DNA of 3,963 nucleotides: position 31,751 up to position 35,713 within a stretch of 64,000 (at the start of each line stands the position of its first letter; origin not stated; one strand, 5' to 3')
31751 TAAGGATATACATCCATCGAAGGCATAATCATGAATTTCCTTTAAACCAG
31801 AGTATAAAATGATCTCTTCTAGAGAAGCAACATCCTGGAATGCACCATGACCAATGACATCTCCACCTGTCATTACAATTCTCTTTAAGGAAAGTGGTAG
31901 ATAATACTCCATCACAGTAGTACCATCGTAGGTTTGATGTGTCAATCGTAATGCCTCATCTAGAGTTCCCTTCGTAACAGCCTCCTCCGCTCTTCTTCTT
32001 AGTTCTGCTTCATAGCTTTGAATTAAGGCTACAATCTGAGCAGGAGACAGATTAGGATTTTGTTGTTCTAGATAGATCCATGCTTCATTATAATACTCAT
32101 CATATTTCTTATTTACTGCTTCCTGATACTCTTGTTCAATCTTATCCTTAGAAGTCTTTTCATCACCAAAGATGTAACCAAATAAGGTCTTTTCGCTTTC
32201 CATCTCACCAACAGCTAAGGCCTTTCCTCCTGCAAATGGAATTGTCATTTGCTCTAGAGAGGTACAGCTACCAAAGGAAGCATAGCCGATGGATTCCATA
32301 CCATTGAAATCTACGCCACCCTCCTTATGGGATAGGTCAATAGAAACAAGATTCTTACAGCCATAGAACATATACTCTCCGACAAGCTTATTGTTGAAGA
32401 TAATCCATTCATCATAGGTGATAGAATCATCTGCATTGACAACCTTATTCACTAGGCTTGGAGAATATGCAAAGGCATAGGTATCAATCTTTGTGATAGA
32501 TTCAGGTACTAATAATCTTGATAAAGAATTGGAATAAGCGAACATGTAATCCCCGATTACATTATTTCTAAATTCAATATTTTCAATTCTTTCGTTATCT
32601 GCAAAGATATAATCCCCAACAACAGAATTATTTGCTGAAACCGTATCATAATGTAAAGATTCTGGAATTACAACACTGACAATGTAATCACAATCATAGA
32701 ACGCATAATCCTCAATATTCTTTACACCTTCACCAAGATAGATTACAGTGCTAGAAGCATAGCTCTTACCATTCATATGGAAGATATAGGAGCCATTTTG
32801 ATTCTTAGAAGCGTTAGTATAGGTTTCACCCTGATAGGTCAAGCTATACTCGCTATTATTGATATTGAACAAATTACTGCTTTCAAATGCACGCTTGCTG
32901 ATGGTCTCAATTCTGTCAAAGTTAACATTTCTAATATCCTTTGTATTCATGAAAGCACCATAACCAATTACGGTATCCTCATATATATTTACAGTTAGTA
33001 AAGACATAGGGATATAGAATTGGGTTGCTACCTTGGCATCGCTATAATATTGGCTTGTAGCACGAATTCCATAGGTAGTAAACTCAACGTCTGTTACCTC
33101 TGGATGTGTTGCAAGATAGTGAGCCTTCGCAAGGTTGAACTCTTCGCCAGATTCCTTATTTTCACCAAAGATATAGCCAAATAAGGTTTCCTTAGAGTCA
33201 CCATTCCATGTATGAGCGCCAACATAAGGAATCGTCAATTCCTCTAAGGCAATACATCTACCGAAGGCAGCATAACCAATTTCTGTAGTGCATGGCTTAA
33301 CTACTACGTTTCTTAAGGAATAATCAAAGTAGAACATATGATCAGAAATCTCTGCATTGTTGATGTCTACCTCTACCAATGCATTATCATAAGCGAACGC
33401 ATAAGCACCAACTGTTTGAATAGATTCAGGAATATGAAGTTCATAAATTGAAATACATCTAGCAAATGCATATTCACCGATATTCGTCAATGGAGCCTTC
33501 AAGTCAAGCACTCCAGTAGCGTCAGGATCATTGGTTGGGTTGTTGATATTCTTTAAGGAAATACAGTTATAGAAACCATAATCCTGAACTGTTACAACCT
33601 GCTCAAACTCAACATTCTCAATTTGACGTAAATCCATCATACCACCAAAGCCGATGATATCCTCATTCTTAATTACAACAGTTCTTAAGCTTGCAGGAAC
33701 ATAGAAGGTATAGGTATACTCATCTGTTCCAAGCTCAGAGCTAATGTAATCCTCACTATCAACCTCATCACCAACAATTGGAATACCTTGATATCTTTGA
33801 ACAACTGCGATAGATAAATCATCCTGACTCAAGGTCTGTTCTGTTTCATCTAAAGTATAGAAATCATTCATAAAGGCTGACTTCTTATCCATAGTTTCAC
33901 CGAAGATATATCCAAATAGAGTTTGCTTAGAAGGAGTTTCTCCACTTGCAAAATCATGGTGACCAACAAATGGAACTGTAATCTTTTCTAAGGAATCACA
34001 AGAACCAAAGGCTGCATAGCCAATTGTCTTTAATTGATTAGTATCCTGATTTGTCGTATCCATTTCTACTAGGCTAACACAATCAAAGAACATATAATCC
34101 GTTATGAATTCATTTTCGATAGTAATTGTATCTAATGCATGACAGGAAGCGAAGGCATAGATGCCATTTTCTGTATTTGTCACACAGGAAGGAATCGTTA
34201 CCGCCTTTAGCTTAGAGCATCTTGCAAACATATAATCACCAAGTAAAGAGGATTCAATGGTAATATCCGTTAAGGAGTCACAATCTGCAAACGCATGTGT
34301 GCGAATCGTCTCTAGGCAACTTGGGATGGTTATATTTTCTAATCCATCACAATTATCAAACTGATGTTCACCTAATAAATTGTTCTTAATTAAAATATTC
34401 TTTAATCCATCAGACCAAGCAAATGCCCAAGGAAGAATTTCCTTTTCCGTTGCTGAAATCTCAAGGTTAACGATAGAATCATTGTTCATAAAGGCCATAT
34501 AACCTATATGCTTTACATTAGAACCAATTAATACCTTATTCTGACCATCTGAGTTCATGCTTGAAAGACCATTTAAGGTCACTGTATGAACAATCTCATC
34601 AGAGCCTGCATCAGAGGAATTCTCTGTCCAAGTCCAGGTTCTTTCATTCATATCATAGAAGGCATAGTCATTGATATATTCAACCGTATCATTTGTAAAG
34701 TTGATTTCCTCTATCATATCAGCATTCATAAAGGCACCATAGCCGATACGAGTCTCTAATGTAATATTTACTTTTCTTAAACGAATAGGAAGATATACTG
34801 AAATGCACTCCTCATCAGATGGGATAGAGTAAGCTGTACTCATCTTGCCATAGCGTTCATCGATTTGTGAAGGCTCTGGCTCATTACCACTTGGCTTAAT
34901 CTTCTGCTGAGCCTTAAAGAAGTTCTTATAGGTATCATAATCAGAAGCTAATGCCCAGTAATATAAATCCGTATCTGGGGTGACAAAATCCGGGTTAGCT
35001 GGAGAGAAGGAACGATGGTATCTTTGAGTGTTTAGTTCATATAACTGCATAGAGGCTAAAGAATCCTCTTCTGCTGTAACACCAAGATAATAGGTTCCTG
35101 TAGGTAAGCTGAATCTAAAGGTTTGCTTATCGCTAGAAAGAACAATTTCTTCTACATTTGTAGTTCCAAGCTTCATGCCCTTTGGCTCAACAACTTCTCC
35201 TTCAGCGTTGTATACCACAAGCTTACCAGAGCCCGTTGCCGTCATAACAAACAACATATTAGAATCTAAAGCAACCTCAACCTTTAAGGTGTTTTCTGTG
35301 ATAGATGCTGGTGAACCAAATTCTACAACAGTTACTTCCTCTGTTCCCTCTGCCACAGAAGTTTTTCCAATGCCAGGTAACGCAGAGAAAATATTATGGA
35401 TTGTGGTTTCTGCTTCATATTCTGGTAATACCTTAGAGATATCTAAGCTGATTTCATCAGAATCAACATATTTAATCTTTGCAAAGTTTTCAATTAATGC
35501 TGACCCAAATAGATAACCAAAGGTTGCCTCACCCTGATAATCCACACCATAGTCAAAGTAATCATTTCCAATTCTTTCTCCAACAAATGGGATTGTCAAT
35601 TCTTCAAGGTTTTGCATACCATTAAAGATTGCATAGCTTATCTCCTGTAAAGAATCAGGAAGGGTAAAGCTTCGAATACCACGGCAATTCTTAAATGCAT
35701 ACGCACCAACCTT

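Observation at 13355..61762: Single uninterrupted 48.4-kb ORF encoding a protein of about 16,100 aa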

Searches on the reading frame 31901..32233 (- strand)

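Call 30: search_protein_families(library=pfam, proteins=[window:31901-32233:-], max_evalue=5)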
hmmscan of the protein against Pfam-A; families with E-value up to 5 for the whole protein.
window:31901-32233:- (111 aa): 3 families
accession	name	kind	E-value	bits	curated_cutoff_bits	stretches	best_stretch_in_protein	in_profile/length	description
PF17855.7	MCM_lid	-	0.0086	17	27.4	1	20-100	6-85/87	MCM AAA-lid domain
PF20529.3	DUF6744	-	0.047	13.1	27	1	23-92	224-292/314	Family of unknown function (DUF6744)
PF07554.19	FIVAR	-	0.22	12.6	29.2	1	33-72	21-61/71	FIVAR domain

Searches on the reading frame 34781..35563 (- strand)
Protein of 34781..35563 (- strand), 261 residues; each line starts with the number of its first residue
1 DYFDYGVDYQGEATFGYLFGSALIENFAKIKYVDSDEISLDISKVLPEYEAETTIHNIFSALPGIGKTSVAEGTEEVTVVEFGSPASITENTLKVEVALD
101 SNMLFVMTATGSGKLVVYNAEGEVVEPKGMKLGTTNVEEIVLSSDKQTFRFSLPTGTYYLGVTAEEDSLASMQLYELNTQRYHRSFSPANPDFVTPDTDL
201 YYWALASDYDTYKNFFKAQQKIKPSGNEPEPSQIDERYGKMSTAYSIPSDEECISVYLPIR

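Call 30: search_protein_families(library=pfam, proteins=[window:34781-35563:-], max_evalue=5)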
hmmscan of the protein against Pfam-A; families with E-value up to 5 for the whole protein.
window:34781-35563:- (261 aa): 3 families
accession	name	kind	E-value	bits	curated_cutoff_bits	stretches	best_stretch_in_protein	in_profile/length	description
PF04487.17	CITED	-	0.09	13.3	27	1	144-192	81-127/210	CITED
PF19910.5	DUF6383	-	0.1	13.2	23.7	1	107-158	13-60/74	Domain of unknown function (DUF6383)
PF13860.13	FlgD_ig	-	0.19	12.2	27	1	110-167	22-78/79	FlgD Ig-like domain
